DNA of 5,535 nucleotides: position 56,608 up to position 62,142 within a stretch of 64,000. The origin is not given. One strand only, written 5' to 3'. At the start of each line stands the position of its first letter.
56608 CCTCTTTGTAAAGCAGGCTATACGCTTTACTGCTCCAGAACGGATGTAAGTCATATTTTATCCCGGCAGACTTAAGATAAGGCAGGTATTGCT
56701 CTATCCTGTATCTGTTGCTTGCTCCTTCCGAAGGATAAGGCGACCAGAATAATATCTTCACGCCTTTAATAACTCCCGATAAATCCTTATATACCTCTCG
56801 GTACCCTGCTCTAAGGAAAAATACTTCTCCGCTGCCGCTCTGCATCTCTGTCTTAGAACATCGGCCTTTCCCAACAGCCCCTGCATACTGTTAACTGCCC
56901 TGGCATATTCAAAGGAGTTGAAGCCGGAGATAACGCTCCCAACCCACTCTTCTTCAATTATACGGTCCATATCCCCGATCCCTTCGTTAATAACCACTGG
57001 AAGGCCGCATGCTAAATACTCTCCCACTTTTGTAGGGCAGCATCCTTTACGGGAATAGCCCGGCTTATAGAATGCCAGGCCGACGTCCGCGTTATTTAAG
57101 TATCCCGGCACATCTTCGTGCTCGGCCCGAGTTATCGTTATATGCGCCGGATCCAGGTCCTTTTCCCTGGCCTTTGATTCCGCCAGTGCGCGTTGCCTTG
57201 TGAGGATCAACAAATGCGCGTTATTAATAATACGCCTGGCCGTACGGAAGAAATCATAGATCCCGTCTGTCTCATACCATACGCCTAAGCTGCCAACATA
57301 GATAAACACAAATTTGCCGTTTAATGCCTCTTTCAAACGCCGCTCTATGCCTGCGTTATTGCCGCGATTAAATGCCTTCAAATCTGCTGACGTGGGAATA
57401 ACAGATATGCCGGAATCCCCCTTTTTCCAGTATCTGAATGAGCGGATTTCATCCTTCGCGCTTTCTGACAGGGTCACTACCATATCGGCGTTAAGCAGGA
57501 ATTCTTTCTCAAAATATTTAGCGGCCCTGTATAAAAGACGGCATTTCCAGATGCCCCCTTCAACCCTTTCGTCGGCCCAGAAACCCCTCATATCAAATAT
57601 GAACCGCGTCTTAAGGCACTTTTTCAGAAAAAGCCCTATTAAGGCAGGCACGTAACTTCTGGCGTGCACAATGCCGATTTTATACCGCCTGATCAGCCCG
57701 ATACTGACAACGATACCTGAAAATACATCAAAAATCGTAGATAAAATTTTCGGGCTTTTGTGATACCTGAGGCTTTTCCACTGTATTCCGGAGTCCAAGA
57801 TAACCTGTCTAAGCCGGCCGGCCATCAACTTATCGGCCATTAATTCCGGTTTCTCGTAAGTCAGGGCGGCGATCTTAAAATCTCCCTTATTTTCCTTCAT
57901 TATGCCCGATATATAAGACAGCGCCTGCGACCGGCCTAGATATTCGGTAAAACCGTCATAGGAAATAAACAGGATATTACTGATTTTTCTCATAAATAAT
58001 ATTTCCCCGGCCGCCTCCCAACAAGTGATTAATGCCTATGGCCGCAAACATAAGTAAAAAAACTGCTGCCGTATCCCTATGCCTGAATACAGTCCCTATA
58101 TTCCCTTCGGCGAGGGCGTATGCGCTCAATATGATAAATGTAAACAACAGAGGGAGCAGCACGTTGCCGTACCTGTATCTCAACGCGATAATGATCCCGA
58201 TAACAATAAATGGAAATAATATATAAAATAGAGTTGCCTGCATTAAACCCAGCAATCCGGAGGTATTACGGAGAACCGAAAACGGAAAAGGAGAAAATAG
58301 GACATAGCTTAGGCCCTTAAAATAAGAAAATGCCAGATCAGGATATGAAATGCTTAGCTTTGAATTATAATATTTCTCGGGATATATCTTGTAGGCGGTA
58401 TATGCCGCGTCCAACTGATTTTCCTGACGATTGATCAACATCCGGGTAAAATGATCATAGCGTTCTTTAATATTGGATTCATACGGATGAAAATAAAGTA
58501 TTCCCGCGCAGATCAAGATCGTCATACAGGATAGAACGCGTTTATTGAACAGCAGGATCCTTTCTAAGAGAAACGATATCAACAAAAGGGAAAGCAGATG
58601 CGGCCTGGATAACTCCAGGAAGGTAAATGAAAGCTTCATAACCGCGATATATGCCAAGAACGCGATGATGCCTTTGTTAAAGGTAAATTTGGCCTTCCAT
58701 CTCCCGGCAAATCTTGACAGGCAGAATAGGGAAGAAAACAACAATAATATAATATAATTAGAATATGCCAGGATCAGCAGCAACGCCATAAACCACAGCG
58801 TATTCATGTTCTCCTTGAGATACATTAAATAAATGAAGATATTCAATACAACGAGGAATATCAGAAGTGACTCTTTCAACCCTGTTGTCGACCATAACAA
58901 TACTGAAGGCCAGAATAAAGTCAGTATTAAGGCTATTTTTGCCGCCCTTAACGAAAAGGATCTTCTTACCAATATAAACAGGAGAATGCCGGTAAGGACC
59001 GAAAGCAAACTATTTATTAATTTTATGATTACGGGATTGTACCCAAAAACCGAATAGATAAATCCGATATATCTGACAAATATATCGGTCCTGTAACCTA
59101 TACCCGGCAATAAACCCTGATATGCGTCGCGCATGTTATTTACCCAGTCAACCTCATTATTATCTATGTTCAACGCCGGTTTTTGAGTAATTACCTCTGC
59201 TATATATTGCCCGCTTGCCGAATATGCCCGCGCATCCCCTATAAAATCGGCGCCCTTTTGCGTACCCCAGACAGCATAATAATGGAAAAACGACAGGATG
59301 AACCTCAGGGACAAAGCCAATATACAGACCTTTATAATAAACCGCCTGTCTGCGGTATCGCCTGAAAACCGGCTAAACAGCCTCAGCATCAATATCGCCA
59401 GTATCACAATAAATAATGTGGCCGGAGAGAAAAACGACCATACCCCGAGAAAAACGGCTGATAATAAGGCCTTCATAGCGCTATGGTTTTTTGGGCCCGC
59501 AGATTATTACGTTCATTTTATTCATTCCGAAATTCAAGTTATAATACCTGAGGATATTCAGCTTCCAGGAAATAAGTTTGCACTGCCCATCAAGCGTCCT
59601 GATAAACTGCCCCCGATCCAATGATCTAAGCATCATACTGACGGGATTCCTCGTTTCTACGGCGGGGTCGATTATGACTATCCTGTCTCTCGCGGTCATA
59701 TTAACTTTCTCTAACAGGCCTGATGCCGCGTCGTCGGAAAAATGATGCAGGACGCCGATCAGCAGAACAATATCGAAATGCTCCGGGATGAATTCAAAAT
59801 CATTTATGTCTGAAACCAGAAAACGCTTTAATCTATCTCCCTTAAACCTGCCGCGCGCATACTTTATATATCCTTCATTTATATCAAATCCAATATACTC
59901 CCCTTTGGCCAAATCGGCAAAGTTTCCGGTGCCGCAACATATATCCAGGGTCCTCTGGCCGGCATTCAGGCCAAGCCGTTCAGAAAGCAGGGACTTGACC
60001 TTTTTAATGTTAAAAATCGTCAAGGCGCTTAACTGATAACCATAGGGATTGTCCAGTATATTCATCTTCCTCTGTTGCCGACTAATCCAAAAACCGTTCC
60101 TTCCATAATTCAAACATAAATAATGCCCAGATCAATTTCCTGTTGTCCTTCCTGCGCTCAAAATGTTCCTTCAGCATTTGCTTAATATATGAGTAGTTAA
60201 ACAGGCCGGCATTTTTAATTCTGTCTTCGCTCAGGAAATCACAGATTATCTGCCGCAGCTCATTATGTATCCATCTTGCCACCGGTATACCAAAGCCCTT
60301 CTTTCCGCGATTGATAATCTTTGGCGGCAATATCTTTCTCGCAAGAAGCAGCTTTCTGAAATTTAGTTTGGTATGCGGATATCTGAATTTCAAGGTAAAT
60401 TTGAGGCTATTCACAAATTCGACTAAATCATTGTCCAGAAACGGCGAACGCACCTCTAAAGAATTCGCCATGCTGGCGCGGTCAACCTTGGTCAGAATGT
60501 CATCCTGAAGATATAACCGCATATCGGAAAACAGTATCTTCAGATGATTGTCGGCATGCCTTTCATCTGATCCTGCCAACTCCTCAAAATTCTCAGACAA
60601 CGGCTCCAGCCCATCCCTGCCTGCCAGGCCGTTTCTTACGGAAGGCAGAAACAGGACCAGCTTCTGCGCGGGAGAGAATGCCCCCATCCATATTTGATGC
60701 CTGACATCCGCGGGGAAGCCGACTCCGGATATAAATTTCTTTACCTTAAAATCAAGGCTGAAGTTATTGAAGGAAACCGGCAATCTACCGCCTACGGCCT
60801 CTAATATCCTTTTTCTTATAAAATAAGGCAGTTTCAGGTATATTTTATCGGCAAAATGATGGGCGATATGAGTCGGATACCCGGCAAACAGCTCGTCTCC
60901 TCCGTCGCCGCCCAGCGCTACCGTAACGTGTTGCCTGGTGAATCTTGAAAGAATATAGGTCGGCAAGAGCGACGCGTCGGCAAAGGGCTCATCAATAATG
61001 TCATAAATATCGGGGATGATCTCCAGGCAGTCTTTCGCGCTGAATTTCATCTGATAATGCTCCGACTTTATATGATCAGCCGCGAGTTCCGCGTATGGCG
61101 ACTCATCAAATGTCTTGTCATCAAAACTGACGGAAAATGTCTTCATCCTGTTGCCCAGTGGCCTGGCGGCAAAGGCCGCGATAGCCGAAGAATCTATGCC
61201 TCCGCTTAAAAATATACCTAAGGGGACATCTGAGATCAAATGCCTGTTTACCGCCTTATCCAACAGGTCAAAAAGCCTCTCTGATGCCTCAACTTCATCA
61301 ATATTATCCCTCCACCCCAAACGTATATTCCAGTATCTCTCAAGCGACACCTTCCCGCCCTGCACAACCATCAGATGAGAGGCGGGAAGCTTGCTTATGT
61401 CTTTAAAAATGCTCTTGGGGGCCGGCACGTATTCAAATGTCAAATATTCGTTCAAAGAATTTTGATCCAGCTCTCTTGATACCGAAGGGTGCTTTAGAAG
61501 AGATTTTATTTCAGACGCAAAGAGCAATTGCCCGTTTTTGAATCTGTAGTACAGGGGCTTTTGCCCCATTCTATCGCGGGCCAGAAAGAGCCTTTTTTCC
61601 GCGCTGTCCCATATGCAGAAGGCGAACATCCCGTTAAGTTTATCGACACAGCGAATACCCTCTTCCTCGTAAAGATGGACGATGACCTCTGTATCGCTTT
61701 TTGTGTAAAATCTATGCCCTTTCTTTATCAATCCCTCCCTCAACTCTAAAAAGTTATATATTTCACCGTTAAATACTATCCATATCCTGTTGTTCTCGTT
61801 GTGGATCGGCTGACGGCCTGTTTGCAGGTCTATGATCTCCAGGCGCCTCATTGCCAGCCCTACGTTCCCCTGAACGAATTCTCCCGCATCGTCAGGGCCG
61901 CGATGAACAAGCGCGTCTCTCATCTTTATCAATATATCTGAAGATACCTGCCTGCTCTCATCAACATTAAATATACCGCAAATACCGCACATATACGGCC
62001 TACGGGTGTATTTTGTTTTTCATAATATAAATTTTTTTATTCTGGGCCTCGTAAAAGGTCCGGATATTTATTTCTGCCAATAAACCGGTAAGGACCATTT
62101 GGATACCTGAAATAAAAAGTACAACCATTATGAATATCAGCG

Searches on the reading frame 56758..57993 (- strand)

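Call 62: search_protein_families(library=pfam, proteins=[window:56758-57993:-], max_evalue=0.00001)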
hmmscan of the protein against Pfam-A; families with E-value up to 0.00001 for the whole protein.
window:56758-57993:- (411 aa): 4 families
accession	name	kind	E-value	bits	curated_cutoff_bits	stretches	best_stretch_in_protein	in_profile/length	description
PF13692.12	Glyco_trans_1_4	-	7.8e-11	42.9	27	1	228-368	2-137/142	Glycosyl transferases group 1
PF13439.12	Glyco_transf_4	-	9.9e-08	32.6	28.5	1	98-205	65-168/170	Glycosyltransferase Family 4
PF00534.26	Glycos_transf_1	-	1.4e-07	31.6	26.4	1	225-370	13-155/172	Glycosyl transferases group 1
PF13579.12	Glyco_trans_4_4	-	3.1e-06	28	29.7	1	98-186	64-145/158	Glycosyl transferase 4-like domain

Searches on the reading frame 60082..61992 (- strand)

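Call 62: search_protein_families(library=pfam, proteins=[window:60082-61992:-], max_evalue=0.00001)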
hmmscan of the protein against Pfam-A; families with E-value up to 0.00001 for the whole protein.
window:60082-61992:- (636 aa): 3 families
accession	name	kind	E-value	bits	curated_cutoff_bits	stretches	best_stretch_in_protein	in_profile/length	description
PF00733.27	Asn_synthase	-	1.1e-91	308.6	21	1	242-631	4-353/354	Asparagine synthase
PF13537.11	GATase_7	-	1.1e-49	168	25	1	49-166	2-122/123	Glutamine amidotransferase domain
PF13522.11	GATase_6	-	1.4e-42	145.2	27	1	33-161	1-130/130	Glutamine amidotransferase domain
